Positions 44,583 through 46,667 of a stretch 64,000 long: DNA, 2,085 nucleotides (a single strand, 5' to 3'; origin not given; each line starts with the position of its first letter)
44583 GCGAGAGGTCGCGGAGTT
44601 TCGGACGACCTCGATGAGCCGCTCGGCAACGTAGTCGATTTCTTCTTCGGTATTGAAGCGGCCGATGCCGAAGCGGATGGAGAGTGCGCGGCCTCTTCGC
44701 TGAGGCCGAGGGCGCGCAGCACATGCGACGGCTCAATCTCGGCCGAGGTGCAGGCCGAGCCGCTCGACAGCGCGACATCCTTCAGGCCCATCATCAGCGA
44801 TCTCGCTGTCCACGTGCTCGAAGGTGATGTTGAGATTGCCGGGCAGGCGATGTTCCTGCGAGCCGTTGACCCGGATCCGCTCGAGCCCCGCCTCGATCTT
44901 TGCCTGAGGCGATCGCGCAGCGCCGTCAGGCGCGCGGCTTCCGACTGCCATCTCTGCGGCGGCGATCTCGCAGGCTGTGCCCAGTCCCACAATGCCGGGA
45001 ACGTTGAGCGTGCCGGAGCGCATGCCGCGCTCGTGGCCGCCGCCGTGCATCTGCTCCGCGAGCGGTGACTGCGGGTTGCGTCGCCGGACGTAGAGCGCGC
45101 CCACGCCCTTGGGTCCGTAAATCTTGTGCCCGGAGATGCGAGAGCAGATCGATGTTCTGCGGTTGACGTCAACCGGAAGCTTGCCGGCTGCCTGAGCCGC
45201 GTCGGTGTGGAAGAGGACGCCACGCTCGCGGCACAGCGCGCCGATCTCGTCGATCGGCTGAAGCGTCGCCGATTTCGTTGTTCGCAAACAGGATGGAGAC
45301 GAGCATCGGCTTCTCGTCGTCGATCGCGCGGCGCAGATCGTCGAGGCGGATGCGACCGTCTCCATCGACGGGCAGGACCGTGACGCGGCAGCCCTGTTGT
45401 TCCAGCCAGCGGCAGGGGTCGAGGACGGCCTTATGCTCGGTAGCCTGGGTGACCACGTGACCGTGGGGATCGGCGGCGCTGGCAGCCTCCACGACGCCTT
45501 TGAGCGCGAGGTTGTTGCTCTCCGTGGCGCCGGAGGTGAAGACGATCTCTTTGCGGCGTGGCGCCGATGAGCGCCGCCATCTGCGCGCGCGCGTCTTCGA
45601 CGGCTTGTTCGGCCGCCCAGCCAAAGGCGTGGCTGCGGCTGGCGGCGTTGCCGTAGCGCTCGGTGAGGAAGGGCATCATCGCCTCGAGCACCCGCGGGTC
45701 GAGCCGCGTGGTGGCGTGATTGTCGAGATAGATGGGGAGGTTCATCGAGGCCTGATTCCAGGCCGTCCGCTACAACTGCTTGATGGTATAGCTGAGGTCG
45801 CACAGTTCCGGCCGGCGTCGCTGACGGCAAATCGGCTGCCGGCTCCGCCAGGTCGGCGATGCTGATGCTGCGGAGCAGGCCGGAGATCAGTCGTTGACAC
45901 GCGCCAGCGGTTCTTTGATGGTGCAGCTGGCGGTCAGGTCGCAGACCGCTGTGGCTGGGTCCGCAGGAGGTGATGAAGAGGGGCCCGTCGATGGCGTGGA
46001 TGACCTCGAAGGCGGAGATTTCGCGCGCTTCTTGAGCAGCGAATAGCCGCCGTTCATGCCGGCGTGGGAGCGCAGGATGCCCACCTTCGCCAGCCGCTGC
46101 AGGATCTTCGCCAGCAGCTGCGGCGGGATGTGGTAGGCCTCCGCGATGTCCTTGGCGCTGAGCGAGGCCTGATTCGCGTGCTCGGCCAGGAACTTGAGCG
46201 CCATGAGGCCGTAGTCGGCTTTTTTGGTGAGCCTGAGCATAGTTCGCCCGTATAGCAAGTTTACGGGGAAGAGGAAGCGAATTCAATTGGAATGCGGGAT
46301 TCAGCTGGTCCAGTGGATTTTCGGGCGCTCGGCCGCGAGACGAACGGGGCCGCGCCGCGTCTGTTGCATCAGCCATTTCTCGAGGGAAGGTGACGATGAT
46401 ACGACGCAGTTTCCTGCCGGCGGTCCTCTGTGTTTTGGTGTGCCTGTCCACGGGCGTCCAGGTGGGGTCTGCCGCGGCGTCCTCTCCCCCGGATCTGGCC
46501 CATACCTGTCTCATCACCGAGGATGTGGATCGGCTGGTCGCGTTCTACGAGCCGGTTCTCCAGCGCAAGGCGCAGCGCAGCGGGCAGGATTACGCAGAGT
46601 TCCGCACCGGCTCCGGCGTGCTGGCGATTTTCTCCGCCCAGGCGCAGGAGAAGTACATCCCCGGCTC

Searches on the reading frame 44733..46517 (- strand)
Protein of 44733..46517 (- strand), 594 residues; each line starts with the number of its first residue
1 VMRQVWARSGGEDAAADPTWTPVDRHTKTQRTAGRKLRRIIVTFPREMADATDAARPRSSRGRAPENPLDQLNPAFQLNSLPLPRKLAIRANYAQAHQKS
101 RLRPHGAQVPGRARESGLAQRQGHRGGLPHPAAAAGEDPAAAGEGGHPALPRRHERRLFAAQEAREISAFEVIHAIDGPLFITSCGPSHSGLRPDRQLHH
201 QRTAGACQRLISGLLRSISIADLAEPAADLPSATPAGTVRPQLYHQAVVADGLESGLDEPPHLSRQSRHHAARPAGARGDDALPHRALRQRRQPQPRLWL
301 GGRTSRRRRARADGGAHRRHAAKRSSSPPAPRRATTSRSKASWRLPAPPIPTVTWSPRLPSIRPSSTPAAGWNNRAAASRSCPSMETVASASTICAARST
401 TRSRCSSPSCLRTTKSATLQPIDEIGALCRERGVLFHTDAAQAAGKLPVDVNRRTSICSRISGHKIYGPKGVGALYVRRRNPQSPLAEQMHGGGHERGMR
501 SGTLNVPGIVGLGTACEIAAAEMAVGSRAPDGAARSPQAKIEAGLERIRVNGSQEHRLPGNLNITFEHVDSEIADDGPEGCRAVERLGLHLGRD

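Call 4: search_protein_families(library=pfam, proteins=[window:44733-46517:-], max_evalue=1)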
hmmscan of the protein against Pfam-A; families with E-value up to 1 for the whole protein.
window:44733-46517:- (594 aa): 3 families
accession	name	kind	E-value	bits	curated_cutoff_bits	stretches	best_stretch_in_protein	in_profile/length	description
PF00266.25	Aminotran_5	-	1.3e-23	84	21.5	1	418-572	154-322/371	Aminotransferase class-V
PF02082.26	Rrf2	-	0.0028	18.2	30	1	161-225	66-131/132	Iron-dependent Transcriptional regulator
PF00282.25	Pyridoxal_deC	-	0.29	10.3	27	1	412-445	207-240/375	Pyridoxal-dependent decarboxylase conserved domain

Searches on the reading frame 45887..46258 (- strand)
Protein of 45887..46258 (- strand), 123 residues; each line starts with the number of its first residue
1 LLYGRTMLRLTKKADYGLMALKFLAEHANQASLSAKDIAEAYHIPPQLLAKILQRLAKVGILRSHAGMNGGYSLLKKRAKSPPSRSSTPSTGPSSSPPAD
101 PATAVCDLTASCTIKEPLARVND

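Call 4: search_protein_families(library=pfam, proteins=[window:45887-46258:-], max_evalue=1)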
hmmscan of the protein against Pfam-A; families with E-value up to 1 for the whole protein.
window:45887-46258:- (123 aa): 9 families
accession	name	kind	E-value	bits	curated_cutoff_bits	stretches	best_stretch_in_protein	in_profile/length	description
PF02082.26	Rrf2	-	2.9e-17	63.5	30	1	10-78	1-69/132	Iron-dependent Transcriptional regulator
PF12802.13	MarR_2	-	0.00057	20.4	27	1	19-63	9-51/61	MarR family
PF08100.18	Dimerisation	-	0.006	16.8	25.6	1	27-73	35-82/93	O-methyltransferase dimerisation domain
PF03444.21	HrcA_DNA-bdg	-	0.013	15.6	21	1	29-73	20-64/79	Winged helix-turn-helix transcription repressor, HrcA DNA-binding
PF13412.12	HTH_24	-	0.022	14.7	21.9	1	30-62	15-47/48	Winged helix-turn-helix DNA-binding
PF01047.28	MarR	-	0.089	13.1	24.6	1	29-63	14-48/59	MarR family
PF24270.1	HTH_Cmi2_C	-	0.096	13.4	27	1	23-65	80-121/125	Cmi2, C-terminal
PF00888.28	Cullin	-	0.11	11.6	33.2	1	29-66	563-603/620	Cullin family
PF01978.25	TrmB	-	0.17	12.2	25.6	1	30-64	20-54/68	Sugar-specific transcriptional regulator TrmB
